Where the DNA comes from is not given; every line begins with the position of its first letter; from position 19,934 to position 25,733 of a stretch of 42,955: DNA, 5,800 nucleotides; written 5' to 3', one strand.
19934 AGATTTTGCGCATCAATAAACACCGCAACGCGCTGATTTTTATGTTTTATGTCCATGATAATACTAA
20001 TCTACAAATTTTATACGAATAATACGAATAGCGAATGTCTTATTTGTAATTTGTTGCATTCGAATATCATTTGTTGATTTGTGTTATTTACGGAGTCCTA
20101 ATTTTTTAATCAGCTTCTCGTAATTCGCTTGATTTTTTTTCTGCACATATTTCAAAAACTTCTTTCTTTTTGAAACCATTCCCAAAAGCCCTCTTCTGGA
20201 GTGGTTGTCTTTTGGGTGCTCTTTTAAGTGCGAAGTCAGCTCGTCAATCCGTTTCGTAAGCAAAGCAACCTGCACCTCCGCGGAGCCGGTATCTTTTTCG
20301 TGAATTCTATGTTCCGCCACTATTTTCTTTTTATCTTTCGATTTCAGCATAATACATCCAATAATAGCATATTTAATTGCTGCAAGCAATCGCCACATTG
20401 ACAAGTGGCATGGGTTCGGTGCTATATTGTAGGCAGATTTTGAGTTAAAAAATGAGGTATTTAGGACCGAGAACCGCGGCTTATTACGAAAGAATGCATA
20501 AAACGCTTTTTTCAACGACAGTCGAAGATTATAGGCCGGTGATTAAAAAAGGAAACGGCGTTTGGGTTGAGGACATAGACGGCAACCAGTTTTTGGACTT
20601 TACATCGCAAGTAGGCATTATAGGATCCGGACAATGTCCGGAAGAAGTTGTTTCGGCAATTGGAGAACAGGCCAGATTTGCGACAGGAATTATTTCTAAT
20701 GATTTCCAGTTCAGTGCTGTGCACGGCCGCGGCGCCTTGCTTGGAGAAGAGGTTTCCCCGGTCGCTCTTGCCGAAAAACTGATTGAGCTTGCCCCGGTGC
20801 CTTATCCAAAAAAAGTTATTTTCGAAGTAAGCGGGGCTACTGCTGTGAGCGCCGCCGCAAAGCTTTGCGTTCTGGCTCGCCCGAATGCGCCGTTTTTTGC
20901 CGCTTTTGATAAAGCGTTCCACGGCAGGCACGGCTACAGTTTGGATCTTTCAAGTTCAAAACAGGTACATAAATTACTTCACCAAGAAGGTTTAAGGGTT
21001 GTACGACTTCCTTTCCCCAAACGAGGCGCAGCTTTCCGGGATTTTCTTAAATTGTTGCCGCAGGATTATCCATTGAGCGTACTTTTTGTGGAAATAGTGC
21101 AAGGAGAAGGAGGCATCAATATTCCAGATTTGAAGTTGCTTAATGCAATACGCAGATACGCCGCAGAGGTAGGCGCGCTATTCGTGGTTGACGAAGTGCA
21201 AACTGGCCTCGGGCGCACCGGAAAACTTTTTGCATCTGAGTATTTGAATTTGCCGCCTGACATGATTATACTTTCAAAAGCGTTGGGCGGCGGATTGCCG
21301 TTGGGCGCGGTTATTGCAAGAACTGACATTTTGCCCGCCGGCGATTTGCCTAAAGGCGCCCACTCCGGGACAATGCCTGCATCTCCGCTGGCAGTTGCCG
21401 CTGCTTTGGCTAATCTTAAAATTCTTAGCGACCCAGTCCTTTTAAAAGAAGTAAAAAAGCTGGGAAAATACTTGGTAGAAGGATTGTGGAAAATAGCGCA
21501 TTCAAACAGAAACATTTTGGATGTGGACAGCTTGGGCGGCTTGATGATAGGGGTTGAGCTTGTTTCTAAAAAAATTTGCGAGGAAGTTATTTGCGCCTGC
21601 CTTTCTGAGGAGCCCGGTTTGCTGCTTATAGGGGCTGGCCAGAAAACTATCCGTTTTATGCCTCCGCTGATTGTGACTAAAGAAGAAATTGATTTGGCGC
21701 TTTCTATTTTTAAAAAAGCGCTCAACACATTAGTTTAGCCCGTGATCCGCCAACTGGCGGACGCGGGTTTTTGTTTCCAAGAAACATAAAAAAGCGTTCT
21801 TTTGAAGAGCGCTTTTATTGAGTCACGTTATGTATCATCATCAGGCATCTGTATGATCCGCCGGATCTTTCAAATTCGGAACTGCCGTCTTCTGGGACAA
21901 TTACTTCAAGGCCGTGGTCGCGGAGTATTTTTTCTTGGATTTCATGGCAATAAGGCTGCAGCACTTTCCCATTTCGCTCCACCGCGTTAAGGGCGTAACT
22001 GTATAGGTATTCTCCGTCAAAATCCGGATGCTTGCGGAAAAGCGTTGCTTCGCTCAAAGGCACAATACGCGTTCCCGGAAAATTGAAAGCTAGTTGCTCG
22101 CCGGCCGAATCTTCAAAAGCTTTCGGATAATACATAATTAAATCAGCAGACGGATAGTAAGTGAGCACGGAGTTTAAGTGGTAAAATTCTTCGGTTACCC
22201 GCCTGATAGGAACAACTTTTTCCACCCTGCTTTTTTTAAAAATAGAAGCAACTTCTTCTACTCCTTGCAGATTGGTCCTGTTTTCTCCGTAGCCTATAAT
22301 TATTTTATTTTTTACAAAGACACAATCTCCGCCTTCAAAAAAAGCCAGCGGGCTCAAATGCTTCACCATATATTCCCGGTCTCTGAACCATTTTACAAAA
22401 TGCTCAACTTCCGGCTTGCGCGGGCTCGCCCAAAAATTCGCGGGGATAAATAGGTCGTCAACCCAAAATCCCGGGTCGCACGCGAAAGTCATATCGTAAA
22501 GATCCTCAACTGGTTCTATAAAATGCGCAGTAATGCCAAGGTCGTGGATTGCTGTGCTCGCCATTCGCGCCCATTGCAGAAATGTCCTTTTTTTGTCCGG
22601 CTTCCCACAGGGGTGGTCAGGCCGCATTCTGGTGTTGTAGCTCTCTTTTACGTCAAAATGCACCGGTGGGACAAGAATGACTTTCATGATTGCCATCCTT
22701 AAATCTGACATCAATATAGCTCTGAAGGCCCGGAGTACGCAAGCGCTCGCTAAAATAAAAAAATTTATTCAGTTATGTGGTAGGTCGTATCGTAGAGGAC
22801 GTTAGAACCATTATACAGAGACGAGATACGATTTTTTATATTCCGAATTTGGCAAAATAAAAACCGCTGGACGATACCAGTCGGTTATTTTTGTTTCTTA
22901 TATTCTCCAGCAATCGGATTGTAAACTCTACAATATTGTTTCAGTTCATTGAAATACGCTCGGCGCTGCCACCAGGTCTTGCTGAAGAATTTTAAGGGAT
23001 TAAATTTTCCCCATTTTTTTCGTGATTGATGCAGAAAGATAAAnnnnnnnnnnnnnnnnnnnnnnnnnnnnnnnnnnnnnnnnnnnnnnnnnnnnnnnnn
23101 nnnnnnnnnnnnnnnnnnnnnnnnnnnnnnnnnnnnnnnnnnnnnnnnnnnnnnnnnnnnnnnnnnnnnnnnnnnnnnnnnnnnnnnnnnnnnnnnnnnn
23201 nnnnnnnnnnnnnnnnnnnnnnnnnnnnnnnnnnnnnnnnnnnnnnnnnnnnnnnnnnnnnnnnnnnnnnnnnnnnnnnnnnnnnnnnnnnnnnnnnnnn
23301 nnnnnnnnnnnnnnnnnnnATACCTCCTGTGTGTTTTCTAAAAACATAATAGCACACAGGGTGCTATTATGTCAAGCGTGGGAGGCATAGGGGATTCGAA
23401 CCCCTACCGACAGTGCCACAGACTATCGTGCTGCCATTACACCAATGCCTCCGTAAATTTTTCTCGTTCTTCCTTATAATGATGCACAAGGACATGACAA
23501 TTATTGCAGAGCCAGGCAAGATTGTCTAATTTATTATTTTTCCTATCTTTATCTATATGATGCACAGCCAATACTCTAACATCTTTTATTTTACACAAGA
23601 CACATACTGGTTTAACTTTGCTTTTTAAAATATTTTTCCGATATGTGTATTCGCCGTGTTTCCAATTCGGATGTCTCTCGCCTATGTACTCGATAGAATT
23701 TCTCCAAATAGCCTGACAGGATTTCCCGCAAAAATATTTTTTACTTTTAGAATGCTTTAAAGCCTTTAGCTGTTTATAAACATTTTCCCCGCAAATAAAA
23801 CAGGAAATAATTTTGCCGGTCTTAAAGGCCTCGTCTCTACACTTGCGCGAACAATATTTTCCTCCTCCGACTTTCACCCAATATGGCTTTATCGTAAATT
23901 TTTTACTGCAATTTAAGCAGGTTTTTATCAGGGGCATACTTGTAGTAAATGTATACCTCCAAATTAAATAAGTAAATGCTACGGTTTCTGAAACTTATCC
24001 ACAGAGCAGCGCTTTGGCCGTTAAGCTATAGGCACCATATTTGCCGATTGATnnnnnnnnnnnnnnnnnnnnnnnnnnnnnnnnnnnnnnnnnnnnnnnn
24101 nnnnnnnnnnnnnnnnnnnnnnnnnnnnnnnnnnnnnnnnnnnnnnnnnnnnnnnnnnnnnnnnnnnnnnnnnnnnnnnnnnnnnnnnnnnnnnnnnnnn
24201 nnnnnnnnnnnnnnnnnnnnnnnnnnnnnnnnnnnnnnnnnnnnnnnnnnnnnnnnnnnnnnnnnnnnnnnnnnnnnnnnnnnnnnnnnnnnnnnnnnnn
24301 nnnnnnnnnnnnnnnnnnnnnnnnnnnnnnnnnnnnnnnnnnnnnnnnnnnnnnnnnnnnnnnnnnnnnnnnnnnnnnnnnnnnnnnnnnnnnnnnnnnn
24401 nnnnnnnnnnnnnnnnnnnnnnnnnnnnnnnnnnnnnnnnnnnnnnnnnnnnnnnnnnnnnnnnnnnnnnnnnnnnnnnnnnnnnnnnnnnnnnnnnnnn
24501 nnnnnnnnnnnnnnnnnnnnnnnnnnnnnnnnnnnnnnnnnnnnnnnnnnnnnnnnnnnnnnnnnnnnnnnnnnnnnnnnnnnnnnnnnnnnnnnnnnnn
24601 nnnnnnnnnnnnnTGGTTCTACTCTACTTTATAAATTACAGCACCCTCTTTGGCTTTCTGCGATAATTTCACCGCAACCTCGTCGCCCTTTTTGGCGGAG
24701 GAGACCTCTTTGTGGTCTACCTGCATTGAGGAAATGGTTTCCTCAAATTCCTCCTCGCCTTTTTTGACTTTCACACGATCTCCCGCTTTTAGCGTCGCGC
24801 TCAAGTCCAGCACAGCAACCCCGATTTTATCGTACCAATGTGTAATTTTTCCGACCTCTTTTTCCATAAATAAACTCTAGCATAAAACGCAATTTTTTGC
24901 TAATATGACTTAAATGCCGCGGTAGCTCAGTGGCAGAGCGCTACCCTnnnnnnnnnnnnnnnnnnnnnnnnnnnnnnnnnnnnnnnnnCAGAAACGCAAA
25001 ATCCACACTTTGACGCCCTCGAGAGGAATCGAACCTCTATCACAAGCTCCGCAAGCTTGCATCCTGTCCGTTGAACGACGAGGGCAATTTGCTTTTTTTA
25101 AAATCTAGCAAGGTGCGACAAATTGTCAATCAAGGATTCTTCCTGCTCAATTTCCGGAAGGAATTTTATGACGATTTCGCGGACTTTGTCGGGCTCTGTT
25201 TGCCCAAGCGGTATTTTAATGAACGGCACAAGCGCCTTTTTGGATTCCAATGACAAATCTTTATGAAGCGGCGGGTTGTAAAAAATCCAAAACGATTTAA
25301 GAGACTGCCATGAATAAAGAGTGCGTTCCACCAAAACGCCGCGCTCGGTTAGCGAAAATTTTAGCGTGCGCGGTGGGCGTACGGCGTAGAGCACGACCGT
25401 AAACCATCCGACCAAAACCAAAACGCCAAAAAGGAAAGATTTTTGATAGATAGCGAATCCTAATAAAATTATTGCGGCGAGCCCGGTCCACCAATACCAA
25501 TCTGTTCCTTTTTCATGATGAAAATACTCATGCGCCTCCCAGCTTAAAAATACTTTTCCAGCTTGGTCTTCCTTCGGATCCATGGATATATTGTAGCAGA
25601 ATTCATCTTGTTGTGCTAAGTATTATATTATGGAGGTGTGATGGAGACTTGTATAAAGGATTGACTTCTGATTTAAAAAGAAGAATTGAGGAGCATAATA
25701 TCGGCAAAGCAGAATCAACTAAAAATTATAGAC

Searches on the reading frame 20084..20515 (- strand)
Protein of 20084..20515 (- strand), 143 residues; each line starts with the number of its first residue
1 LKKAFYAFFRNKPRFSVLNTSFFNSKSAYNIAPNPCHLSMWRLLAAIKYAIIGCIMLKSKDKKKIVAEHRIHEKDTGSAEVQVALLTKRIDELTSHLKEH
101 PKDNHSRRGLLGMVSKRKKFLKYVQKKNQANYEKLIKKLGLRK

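Call 62: search_protein_families(library=pfam, proteins=[window:20084-20515:-], max_evalue=0.01)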
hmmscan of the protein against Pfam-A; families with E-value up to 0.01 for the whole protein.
window:20084-20515:- (143 aa): 1 family
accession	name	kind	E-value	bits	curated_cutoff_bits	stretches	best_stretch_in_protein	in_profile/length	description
PF00312.27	Ribosomal_S15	-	1.1e-33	115.7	31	1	62-142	1-81/81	Ribosomal protein S15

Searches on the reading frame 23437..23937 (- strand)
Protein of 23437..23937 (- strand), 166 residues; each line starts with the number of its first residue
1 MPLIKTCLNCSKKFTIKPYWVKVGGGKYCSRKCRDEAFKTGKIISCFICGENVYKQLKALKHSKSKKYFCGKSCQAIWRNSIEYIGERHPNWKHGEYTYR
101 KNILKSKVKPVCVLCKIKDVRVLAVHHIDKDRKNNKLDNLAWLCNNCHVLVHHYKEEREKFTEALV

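Call 62: search_protein_families(library=pfam, proteins=[window:23437-23937:-], max_evalue=0.01)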
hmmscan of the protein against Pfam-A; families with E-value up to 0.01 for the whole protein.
window:23437-23937:- (166 aa): 5 families
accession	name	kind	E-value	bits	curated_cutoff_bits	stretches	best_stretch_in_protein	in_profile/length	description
PF13392.12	HNH_3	-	0.00022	21.3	24.8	1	124-143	20-39/46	HNH endonuclease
PF01844.29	HNH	-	0.00024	21.6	21.4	1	112-152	1-45/47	HNH endonuclease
PF10013.15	DUF2256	-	0.0042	17.6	25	1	5-35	8-39/40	Uncharacterized protein conserved in bacteria (DUF2256)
PF12432.14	INTS1_RP2B-bd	-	0.0045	17.4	25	1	101-149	22-75/156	Integrator complex subunit 1, RP2B-binding domain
PF24273.1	TRASH_HVO_1752_C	-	0.0064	17.1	27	1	44-81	2-39/47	HVO_1752, C-terminal TRASH domain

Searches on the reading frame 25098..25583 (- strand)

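Call 62: search_protein_families(library=pfam, proteins=[window:25098-25583:-], max_evalue=0.01)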
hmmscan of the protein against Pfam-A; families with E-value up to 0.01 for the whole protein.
window:25098-25583:- (161 aa): 1 family
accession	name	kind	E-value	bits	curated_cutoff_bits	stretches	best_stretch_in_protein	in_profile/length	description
PF18923.6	DUF5673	-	0.0036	17.7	26.7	1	75-98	2-25/66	Domain of unknown function (DUF5673)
